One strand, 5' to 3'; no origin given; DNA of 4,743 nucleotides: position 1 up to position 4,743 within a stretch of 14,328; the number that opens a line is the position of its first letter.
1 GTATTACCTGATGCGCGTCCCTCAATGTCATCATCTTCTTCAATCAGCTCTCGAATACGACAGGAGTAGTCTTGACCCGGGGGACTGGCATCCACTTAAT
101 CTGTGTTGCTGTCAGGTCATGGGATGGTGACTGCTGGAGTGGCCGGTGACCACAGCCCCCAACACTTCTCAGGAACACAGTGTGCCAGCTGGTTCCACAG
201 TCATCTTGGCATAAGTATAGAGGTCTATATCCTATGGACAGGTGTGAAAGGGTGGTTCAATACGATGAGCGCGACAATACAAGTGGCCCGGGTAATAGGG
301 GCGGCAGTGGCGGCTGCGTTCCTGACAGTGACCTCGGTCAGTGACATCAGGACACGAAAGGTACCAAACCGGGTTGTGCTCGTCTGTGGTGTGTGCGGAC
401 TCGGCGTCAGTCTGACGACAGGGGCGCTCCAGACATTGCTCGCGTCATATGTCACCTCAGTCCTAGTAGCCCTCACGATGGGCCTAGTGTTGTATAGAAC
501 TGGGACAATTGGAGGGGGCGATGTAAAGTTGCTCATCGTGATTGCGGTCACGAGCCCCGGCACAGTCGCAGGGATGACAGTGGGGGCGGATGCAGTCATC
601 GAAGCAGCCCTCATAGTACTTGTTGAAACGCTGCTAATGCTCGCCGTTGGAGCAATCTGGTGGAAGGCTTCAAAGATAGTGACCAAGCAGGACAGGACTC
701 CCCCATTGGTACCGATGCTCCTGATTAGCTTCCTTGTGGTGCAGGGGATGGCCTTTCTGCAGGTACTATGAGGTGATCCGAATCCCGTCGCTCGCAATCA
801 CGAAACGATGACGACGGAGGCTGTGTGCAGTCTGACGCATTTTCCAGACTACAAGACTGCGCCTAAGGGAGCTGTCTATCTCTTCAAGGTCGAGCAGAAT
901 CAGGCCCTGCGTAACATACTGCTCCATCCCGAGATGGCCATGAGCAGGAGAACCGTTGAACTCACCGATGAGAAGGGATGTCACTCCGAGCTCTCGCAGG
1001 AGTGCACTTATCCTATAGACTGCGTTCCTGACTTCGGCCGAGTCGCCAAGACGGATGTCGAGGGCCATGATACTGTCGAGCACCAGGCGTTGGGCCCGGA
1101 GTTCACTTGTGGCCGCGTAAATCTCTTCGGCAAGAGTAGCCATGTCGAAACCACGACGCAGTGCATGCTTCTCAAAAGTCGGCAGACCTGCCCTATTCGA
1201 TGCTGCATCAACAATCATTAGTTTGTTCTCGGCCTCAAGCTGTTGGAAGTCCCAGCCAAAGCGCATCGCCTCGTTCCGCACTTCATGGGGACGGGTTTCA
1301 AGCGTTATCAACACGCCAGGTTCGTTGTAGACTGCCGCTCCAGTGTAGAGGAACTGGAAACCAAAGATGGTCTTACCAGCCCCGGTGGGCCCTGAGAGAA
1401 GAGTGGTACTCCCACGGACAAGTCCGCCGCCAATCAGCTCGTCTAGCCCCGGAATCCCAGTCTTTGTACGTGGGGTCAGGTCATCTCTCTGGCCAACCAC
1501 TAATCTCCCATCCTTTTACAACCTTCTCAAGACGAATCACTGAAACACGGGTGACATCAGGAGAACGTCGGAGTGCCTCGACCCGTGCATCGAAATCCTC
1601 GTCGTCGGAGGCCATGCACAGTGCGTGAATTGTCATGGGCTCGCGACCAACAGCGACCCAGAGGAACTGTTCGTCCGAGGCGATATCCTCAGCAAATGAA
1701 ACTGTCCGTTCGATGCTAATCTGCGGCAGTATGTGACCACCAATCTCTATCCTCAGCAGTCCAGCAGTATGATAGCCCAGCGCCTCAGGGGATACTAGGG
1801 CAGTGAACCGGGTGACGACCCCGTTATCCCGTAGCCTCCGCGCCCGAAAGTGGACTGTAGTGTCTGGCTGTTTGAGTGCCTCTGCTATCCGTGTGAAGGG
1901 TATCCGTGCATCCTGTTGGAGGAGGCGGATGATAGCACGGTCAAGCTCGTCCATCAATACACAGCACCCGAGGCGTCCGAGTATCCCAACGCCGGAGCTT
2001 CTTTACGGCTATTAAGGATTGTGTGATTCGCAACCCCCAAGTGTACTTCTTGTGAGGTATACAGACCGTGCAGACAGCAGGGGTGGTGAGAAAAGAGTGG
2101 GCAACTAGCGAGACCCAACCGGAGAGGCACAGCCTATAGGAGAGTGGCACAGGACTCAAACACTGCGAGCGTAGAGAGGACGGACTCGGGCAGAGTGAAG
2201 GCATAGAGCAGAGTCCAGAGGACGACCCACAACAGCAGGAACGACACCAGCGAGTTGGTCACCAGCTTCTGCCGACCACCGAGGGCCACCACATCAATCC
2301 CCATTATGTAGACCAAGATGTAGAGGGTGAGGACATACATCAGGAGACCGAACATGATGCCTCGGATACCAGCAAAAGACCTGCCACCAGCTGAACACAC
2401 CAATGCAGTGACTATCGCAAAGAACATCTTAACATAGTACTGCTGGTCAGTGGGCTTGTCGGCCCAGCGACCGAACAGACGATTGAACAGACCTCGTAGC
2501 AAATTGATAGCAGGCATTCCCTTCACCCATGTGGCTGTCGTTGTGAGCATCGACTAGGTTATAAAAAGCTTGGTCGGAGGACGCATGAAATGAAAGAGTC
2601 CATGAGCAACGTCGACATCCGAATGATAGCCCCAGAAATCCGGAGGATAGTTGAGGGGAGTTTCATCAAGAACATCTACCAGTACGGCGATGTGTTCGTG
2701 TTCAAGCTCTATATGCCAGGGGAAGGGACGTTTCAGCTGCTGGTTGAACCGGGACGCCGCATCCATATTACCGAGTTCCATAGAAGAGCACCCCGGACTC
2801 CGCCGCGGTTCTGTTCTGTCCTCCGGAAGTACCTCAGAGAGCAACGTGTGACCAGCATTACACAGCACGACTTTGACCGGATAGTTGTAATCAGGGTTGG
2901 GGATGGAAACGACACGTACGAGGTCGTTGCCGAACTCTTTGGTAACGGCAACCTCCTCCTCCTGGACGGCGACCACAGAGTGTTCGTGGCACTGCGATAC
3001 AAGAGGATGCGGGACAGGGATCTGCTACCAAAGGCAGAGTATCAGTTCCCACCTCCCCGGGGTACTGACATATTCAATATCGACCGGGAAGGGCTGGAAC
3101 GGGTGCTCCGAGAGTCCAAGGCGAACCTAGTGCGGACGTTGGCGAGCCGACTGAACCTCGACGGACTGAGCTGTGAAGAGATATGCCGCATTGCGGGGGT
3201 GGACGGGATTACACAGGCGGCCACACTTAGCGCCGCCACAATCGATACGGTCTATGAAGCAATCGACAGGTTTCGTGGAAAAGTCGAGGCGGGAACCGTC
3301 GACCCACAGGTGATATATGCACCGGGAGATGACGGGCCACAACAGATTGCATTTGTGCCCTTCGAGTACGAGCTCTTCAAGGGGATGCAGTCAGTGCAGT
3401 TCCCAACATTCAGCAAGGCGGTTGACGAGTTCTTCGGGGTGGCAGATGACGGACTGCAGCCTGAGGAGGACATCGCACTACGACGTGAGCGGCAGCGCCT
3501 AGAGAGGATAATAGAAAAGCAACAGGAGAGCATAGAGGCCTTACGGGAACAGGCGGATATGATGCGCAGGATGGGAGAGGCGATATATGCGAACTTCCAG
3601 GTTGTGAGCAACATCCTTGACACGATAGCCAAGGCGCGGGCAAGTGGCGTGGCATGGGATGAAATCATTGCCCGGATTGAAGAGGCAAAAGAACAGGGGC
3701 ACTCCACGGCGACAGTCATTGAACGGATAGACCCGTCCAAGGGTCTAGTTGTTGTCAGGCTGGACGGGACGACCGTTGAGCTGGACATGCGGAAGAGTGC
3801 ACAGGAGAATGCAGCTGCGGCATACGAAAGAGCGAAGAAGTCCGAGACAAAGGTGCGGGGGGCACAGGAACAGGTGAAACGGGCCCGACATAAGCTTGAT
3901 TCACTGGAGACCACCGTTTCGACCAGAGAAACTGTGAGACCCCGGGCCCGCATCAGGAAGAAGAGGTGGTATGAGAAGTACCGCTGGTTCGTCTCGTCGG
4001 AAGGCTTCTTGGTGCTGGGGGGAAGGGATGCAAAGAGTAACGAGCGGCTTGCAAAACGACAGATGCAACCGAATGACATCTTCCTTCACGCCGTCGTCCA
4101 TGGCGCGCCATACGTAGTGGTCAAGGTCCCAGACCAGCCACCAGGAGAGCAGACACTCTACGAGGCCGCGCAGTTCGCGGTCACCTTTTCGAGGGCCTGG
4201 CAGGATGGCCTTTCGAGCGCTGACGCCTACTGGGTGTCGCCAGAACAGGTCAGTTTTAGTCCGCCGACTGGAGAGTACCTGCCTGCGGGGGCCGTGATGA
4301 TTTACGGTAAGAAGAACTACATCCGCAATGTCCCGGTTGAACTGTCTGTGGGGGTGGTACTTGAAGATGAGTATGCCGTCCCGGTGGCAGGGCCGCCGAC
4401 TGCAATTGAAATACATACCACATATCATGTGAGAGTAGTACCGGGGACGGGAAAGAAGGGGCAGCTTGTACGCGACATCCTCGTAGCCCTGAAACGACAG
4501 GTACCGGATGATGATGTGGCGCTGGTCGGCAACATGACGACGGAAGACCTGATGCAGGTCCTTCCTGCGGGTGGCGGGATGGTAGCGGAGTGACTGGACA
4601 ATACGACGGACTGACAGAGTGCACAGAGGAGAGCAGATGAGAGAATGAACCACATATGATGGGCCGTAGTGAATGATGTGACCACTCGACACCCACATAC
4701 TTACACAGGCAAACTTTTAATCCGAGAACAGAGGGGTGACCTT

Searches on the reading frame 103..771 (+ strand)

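Call 7: search_protein_families(library=pfam, proteins=[window:103-771:+])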
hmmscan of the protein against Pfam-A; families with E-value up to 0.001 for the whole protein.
window:103-771:+ (222 aa): 1 family
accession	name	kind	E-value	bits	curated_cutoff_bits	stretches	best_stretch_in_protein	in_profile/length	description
PF01478.23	Peptidase_A24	-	4.7e-13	49.9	26.5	1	69-169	2-89/104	Type IV leader peptidase family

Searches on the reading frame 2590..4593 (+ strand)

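Call 7: search_protein_families(library=pfam, proteins=[window:2590-4593:+])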
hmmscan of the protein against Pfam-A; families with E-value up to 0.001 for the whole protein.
window:2590-4593:+ (667 aa): 3 families
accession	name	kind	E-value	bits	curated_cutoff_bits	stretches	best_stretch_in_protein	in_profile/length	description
PF05833.16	NFACT_N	-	1e-62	212.9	31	1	8-448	3-423/456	NFACT N-terminal and middle domains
PF05670.18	NFACT-R_1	-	2.1e-30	105.9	29.8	1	463-573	1-112/112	NFACT protein RNA binding domain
PF11923.13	NFACT-C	-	2.1e-06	28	25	1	595-644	23-71/104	NFACT protein C-terminal domain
